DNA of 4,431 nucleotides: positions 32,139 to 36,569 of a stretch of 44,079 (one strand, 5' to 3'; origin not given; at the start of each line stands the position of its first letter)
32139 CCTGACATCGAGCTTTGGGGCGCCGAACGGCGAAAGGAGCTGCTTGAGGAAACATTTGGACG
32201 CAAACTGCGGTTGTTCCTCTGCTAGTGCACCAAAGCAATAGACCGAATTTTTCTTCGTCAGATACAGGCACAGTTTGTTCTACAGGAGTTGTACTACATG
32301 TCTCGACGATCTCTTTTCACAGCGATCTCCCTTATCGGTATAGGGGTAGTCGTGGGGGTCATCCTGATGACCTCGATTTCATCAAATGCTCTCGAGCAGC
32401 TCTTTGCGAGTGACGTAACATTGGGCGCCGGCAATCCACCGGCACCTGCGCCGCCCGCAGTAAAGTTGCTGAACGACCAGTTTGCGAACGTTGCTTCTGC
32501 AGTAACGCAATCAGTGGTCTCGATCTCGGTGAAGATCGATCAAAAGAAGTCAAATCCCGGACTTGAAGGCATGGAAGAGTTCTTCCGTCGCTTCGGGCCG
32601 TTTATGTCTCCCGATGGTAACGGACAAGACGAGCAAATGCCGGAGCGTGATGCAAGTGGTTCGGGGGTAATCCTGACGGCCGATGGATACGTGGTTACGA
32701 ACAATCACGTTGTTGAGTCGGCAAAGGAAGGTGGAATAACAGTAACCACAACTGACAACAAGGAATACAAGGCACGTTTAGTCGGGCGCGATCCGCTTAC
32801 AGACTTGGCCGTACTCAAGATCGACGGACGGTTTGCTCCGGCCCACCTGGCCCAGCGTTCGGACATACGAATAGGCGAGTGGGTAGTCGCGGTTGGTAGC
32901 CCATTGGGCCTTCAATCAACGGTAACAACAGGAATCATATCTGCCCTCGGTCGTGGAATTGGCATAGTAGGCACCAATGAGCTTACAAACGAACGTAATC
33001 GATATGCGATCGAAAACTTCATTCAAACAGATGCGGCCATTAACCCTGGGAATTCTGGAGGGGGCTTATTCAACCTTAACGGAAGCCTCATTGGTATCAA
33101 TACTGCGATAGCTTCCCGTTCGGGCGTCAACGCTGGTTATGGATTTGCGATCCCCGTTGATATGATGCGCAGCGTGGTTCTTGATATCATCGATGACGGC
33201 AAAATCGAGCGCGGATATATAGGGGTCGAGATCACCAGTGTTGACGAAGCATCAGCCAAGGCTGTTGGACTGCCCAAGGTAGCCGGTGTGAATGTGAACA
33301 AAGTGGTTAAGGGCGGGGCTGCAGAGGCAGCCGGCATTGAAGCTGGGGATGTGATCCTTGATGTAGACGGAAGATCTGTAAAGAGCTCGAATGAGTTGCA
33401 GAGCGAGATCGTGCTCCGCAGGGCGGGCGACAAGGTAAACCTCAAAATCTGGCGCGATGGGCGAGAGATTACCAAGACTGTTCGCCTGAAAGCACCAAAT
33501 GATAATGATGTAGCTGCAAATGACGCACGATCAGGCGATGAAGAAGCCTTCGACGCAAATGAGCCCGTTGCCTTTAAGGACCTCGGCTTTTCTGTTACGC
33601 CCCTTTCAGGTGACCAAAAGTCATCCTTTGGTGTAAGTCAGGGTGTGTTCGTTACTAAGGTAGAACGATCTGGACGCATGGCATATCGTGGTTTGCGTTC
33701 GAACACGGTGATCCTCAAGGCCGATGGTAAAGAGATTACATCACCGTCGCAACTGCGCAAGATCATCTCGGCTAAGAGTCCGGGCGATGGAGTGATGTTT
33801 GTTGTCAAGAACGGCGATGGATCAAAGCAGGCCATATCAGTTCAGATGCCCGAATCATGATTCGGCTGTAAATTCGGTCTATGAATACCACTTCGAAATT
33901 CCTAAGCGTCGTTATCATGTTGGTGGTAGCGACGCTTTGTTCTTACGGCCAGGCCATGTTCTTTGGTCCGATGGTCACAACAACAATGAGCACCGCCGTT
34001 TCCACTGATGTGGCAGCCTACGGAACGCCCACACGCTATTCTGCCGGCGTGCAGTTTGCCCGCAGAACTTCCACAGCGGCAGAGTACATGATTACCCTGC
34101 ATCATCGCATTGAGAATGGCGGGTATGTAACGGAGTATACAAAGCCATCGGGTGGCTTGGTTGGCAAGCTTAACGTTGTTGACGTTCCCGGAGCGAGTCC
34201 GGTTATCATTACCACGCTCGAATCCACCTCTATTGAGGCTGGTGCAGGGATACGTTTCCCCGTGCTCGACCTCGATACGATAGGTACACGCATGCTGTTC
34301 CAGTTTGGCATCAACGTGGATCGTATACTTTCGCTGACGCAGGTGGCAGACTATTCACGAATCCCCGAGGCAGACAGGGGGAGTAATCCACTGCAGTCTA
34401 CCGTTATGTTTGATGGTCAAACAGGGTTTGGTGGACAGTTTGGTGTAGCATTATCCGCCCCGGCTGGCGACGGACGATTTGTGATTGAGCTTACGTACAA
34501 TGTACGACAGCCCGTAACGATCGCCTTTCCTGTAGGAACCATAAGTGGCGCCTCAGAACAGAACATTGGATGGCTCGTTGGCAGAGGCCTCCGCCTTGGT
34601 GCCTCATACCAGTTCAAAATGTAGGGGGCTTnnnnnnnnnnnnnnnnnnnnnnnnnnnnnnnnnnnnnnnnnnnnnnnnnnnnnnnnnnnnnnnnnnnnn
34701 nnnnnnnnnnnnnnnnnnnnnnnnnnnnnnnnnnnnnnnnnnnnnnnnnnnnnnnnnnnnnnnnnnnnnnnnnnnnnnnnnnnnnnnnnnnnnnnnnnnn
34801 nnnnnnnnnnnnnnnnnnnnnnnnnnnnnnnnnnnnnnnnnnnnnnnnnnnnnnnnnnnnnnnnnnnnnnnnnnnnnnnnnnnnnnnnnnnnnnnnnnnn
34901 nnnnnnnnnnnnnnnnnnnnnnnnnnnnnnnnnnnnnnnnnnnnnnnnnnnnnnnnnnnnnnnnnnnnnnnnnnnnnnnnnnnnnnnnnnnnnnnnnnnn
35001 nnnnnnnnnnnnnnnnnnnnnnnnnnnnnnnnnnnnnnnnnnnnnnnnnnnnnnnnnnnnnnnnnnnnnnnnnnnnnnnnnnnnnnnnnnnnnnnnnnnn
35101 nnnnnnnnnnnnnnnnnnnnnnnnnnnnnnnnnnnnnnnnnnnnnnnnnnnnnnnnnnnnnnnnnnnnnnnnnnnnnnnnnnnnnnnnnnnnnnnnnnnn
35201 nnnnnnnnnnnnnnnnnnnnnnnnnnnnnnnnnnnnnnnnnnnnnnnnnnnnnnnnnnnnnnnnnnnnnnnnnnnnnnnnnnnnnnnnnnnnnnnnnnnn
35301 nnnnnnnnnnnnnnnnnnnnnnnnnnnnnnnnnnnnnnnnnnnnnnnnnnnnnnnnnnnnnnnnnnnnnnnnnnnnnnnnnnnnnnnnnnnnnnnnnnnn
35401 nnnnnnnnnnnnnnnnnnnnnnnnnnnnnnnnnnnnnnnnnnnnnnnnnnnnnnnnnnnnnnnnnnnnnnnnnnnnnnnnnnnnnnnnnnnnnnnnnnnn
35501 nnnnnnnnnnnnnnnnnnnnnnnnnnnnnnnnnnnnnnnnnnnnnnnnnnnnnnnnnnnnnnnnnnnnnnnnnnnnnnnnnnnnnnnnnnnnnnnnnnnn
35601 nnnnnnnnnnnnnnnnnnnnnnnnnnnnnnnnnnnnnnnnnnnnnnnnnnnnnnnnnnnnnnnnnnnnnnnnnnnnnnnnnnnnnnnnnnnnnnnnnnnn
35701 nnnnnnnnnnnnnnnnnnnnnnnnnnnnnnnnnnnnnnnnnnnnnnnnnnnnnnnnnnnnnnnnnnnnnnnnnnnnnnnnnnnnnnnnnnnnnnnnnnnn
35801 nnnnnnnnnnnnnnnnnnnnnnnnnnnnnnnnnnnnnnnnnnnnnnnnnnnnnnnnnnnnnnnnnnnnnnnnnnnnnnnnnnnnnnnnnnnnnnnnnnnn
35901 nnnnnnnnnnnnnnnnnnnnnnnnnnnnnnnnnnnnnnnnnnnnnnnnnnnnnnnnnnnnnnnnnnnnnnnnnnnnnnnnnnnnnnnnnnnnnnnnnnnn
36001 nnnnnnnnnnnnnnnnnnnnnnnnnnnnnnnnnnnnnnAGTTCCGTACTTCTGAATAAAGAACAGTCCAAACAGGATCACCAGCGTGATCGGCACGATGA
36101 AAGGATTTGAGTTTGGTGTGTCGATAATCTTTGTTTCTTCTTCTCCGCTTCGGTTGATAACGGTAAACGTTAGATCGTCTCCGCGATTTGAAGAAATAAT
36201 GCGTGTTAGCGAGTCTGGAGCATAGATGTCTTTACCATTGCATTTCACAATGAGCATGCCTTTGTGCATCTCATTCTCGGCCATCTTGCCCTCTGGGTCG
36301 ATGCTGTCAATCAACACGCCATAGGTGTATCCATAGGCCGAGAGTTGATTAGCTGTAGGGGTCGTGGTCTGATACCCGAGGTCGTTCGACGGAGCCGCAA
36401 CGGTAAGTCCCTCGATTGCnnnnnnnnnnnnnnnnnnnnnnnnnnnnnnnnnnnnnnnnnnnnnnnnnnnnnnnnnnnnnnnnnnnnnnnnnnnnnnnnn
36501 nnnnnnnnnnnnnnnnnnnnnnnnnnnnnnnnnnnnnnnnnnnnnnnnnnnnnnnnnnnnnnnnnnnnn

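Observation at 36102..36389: PDZ-like domain inserted into the transmembrane core of a KUP-family K+ transporter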

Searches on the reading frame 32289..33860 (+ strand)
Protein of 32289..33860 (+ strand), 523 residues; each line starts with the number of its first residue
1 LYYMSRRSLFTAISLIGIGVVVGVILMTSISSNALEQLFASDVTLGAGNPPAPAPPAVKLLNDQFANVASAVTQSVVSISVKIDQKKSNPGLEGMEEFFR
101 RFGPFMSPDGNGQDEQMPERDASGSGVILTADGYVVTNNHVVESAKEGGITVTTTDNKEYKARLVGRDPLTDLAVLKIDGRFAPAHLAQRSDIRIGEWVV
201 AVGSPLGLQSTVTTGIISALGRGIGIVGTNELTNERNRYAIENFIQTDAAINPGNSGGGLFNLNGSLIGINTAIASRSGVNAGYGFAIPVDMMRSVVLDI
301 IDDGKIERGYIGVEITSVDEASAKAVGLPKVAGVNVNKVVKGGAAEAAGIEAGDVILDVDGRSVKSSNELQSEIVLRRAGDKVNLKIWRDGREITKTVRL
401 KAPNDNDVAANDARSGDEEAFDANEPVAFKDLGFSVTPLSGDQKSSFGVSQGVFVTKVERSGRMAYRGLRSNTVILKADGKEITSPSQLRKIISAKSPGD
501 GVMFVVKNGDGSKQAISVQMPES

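Call 21: search_protein_families(library=pfam, proteins=[window:32289-33860:+], max_evalue=0.01)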
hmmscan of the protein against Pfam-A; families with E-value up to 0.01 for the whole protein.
window:32289-33860:+ (523 aa): 6 families
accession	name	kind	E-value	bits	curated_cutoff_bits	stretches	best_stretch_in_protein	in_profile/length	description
PF13365.12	Trypsin_2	-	6.9e-34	118.1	27.6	1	124-270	1-144/144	Trypsin-like peptidase domain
PF13180.12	PDZ_2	-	3.8e-26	91.6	27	2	309-399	1-79/80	PDZ domain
PF00595.29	PDZ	-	7.6e-22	77.9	23.2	2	305-387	7-80/81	PDZ domain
PF00089.32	Trypsin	-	1.1e-17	65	20.6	1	125-296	28-219/220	Trypsin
PF17820.7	PDZ_6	-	1.8e-14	53.6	27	1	336-389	2-54/54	PDZ domain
PF14685.13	PDZ_Tricorn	-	0.00013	22.3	25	1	344-392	32-81/88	Tricorn protease PDZ domain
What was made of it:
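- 32289..33860 (+): Do-family (HtrA/DegP/DegQ-type) serine protease, Trypsin-PDZ1-PDZ2, convergent with kup. Pfam Trypsin_2 118 bits and PDZ_2 91.6 bits in two stretches (call 21).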

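Call 32: find_homologous_proteins(query=window:32289-33860:+, max_evalue=1e-10)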
Query window:32289-33860:+ (523 aa): 8000 proteins with E <= 1e-10 among 8000 candidates; the best 120 are listed.
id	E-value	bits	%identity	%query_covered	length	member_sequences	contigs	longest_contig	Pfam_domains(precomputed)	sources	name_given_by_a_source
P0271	0.0e+0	1088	98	99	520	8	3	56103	PF13365.13,PF17820.8,PF00595.30,PF13180.13,PF00089.33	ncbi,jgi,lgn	ncbi:MAG: trypsin-like peptidase domain-containing protein [Ignavibacteria bacterium]|jgi:serine pro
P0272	0.0e+0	1081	97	99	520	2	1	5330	PF13365.13,PF17820.8,PF00595.30,PF13180.13,PF00089.33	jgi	-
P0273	0.0e+0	1067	95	99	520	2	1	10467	PF13365.13,PF17820.8,PF00595.30,PF13180.13,PF00089.33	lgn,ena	-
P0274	0.0e+0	1064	95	99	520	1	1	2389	PF13365.13,PF17820.8,PF00595.30,PF13180.13,PF00089.33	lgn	-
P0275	0.0e+0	1064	95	99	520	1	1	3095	PF13365.13,PF17820.8,PF00595.30,PF13180.13,PF00089.33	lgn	-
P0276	0.0e+0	1015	91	99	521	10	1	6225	PF13365.13,PF17820.8,PF00595.30,PF13180.13,PF00089.33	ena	-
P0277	0.0e+0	1014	90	100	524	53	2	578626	PF13365.13,PF17820.8,PF00595.30,PF13180.13,PF00089.33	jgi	jgi:serine protease Do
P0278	0.0e+0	1010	94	99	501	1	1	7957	PF13365.13,PF17820.8,PF00595.30,PF13180.13,PF00089.33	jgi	jgi:serine protease Do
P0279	2.2e-297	1005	88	100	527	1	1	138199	PF14685.15,PF13365.13,PF17820.8,PF00595.30,PF13180.13,PF00089.33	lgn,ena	-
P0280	1.8e-292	988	89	99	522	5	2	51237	PF14685.15,PF13365.13,PF17820.8,PF00595.30,PF13180.13,PF00089.33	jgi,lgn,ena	-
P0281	6.2e-284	960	86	99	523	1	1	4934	PF14685.15,PF13365.13,PF17820.8,PF00595.30,PF13180.13,PF00089.33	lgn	-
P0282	5.9e-276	934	84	99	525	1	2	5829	PF14685.15,PF13365.13,PF17820.8,PF00595.30,PF13180.13,PF00089.33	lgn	-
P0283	6.6e-249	845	77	99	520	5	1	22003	PF14685.15,PF13365.13,PF17820.8,PF00595.30,PF13180.13,PF00089.33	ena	-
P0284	2.2e-248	843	76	99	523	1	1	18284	PF14685.15,PF13365.13,PF17820.8,PF00595.30,PF13180.13,PF00089.33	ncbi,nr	ncbi:MAG: PDZ domain-containing protein [Candidatus Kapabacteria bacterium]|nr:PDZ domain-containing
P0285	4.1e-247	839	75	99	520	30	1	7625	PF14685.15,PF13365.13,PF17820.8,PF00595.30,PF13180.13,PF00089.33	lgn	-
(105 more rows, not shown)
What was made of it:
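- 32289..33860 (+): Source names of its orthologues (call 32).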

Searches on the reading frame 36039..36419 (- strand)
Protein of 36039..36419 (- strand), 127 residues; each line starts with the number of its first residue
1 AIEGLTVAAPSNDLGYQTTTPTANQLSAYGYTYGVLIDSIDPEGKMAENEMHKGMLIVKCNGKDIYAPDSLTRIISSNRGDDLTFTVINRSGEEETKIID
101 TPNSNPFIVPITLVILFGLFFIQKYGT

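Call 5: search_protein_families(library=pfam, proteins=[window:36039-36419:-], max_evalue=10)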
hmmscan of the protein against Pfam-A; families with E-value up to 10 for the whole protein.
seq(127 aa): 3 families
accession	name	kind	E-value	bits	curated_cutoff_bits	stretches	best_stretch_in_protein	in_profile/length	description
PF02705.21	K_trans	-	0.0022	17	24.8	1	101-127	126-152/454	K+ potassium transporter integral membrane domain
PF13180.12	PDZ_2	-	0.043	14.5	27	1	23-95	12-74/80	PDZ domain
PF05677.18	DUF818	-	0.26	10.7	20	1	17-60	208-251/365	Chlamydia CHLPS protein (DUF818)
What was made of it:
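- On PDZ domain (HtrA type): PDZ_2 gives E 0.043 and 14.5 bits against 27 (call 5).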
